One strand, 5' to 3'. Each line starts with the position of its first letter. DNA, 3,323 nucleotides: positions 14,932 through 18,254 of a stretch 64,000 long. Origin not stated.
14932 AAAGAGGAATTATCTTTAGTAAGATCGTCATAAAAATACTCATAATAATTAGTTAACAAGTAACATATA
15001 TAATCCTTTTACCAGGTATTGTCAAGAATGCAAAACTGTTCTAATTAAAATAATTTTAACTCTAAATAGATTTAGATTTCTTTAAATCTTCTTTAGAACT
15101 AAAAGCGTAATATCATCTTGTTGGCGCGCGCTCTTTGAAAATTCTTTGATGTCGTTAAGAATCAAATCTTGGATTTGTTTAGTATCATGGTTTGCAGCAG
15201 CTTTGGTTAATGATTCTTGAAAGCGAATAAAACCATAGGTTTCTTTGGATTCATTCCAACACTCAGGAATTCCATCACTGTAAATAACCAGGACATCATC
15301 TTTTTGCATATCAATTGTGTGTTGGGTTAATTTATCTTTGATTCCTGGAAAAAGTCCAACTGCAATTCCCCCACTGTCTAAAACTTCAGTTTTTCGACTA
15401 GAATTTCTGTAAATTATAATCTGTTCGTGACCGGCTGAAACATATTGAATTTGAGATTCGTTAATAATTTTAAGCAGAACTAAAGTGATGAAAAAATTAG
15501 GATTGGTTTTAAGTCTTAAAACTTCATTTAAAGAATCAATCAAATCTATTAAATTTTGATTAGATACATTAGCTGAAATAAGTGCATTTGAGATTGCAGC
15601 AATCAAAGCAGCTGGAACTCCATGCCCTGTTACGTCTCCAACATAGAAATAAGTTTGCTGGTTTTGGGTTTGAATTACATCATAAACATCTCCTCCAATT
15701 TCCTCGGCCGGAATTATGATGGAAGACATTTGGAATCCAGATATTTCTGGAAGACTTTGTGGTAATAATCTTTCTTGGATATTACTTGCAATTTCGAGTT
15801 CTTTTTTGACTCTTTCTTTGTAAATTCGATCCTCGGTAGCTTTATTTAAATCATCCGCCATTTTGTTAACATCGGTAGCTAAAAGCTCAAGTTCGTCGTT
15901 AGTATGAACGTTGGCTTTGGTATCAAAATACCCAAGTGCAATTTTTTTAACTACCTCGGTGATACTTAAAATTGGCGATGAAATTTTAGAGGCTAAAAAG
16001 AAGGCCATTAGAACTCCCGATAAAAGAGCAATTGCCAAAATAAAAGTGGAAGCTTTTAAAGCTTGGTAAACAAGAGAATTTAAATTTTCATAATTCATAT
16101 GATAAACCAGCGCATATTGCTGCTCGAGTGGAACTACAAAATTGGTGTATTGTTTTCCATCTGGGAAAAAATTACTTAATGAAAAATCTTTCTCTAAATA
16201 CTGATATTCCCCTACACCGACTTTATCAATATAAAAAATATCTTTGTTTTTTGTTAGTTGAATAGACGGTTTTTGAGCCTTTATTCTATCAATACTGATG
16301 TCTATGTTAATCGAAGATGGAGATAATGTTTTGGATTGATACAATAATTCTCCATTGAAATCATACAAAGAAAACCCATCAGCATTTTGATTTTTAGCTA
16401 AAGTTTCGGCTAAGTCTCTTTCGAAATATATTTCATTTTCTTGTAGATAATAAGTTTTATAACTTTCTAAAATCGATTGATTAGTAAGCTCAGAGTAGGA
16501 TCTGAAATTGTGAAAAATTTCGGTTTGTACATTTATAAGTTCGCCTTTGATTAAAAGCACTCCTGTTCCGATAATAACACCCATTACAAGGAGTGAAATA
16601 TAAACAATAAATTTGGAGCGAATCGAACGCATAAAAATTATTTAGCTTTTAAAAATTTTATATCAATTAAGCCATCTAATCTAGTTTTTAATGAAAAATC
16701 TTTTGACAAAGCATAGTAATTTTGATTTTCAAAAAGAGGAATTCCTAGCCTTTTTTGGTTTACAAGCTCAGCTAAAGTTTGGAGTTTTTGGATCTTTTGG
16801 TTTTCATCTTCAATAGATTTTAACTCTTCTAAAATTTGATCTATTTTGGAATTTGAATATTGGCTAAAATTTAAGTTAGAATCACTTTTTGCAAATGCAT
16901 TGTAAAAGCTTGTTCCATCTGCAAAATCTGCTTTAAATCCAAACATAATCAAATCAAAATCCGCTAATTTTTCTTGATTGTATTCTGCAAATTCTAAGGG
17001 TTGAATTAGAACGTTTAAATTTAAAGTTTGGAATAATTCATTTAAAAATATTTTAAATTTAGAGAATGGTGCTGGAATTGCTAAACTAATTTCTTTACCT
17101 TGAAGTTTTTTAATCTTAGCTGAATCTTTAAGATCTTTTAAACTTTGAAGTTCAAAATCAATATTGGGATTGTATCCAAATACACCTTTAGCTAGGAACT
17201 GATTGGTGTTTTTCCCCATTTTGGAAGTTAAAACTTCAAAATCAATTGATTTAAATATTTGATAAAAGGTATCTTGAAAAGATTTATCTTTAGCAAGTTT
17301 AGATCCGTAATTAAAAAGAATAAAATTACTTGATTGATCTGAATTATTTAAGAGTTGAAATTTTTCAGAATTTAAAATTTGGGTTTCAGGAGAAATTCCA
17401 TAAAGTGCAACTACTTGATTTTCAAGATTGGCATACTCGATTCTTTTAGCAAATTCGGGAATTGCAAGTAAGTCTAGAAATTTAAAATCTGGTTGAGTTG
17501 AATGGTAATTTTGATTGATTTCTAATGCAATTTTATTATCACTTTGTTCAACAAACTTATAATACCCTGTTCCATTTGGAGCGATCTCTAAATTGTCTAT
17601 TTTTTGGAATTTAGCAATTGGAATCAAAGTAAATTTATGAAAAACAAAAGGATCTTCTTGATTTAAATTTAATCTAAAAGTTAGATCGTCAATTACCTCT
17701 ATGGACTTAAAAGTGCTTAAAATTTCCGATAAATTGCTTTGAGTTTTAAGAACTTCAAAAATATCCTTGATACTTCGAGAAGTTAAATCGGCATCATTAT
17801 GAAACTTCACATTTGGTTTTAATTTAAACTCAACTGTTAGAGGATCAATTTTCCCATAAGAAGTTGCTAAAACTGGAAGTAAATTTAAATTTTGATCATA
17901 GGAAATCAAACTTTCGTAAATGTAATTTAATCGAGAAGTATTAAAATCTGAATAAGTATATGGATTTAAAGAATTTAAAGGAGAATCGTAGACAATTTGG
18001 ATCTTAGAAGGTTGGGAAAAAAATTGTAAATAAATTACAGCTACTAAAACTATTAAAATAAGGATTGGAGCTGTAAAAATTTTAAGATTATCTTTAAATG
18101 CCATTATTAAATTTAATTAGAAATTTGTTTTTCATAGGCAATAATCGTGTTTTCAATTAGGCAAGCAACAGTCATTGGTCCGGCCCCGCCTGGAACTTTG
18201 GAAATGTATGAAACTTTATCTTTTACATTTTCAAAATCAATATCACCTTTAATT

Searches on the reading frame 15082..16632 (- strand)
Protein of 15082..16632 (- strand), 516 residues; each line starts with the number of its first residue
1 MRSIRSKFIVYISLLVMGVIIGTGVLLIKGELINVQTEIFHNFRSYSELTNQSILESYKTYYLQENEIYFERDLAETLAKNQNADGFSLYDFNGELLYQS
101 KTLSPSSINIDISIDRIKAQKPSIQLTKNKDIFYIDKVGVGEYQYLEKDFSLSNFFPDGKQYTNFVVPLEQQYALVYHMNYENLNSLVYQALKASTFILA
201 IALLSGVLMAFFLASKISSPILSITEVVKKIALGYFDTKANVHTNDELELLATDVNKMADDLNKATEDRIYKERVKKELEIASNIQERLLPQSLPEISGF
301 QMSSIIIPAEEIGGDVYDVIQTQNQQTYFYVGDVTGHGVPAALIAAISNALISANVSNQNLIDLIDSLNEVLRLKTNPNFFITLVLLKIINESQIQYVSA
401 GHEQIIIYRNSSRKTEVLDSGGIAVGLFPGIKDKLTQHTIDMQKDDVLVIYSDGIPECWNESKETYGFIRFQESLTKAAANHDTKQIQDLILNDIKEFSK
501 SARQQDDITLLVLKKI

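Call 8: search_protein_families(library=pfam, proteins=[window:15082-16632:-], max_evalue=0.001)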
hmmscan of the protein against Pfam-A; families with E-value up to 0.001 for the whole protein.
window:15082-16632:- (516 aa): 2 families
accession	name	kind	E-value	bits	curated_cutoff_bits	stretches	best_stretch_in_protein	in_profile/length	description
PF07228.17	SpoIIE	-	4.7e-38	131.5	25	1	325-514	3-190/192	Stage II sporulation protein E (SpoIIE)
PF00672.30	HAMP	-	5.7e-08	33.4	25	1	212-263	1-52/53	HAMP domain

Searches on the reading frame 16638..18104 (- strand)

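Call 8: search_protein_families(library=pfam, proteins=[window:16638-18104:-], max_evalue=0.001)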
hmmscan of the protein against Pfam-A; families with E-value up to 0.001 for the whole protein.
window:16638-18104:- (488 aa): 1 family
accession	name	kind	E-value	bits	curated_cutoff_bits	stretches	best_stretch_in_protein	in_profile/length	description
PF00496.27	SBP_bac_5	-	1.3e-29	103.9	32.4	1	76-409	3-365/368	Bacterial extracellular solute-binding proteins, family 5 Middle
